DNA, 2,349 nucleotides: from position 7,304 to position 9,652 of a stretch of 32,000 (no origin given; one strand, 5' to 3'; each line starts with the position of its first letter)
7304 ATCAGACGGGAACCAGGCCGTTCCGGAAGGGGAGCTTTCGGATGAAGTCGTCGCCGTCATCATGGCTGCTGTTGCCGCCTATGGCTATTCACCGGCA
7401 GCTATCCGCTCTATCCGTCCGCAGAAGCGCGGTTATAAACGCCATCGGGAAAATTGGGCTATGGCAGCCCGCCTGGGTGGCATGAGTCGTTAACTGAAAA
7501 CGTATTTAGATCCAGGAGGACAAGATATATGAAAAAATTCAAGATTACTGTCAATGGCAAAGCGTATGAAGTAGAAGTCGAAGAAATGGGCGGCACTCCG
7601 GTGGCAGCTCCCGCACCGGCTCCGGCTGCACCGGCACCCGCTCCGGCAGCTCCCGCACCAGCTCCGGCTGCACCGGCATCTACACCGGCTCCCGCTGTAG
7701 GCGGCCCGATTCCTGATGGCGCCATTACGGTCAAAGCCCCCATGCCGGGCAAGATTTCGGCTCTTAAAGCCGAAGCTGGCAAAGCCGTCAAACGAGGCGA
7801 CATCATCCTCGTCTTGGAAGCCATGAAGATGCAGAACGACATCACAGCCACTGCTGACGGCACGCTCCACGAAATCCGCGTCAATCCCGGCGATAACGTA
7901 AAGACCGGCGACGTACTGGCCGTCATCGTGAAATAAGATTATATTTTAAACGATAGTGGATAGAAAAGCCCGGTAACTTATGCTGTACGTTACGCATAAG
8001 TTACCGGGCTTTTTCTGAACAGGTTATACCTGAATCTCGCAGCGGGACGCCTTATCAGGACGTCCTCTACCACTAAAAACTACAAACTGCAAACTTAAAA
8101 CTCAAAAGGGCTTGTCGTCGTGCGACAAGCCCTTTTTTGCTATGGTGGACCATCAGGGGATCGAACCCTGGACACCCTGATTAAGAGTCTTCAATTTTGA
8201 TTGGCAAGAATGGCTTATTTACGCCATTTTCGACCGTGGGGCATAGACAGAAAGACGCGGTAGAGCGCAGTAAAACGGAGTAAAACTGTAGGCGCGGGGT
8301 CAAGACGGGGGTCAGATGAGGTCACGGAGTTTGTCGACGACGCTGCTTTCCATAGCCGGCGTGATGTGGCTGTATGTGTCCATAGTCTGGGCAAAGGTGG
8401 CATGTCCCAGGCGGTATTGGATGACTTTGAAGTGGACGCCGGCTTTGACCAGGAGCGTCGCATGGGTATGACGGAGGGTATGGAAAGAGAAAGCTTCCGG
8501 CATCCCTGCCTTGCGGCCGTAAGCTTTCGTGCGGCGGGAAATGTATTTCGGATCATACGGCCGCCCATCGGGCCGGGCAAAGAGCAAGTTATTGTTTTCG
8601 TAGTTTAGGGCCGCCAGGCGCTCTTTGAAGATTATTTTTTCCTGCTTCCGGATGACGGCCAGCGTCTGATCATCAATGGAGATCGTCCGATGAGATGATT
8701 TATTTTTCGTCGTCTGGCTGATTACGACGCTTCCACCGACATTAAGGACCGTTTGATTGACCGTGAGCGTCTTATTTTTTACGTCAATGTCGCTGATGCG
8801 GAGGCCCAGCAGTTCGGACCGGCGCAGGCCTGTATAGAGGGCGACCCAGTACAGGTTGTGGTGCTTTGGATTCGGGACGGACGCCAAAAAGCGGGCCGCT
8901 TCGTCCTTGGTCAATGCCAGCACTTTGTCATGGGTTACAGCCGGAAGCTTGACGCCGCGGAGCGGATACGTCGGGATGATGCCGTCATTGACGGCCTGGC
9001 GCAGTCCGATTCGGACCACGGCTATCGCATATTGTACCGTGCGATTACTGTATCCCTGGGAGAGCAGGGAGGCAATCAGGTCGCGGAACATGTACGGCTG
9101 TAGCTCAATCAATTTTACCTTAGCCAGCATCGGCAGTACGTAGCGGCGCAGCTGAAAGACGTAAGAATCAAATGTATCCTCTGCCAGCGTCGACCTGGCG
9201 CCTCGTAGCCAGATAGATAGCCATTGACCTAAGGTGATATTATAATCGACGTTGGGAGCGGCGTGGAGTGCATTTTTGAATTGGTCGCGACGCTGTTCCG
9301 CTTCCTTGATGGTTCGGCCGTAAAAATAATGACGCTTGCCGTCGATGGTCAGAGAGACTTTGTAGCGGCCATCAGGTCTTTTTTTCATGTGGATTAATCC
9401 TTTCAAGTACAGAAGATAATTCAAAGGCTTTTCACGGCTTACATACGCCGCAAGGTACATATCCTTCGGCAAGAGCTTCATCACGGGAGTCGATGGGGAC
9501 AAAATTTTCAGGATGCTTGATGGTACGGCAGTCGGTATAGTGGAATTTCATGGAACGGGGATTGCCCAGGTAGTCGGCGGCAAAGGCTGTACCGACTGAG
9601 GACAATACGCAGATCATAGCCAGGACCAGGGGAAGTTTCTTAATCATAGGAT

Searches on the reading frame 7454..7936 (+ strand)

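Call 52: search_protein_families(library=pfam, proteins=[window:7454-7936:+], max_evalue=0.001)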
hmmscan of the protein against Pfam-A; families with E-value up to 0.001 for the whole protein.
window:7454-7936:+ (160 aa): 4 families
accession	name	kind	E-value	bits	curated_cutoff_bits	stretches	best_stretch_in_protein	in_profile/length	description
PF00364.28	Biotin_lipoyl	-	7.2e-20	71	22.1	1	92-158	2-73/73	Biotin-requiring enzyme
PF13533.13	Biotin_lipoyl_2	-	1.1e-13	51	29.8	2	92-122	2-32/32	Biotin-lipoyl like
PF13437.12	HlyD_3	-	2.4e-08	35.1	22.2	0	130-159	2-31/106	HlyD family secretion protein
PF16576.10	HlyD_D23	-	8.9e-05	22.3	30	0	128-158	109-139/214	Barrel-sandwich domain of CusB or HlyD membrane-fusion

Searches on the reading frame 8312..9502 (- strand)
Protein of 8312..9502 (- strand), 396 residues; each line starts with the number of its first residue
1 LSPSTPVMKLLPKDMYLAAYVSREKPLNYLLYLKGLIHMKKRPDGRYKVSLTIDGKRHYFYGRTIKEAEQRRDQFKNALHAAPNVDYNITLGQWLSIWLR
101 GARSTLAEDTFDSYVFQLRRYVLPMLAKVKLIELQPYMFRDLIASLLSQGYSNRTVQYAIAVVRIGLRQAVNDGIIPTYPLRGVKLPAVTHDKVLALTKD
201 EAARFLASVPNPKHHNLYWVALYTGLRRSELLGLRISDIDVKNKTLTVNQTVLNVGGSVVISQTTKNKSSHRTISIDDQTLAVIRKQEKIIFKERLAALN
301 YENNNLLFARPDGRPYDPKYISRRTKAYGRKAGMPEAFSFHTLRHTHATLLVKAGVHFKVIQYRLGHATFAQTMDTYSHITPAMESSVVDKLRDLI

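Call 3: search_protein_families(library=pfam, proteins=[window:8312-9502:-], max_evalue=0.01)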
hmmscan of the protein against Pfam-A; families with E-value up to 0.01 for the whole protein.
window:8312-9502:- (396 aa): 2 families
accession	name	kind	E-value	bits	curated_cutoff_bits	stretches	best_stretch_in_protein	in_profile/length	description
PF00589.27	Phage_integrase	-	1.8e-28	99.9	27.1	1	197-381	3-169/172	Phage integrase family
PF14659.12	Phage_int_SAM_3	-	2.3e-05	24.9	22.6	1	90-146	1-57/58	Phage integrase, N-terminal SAM-like domain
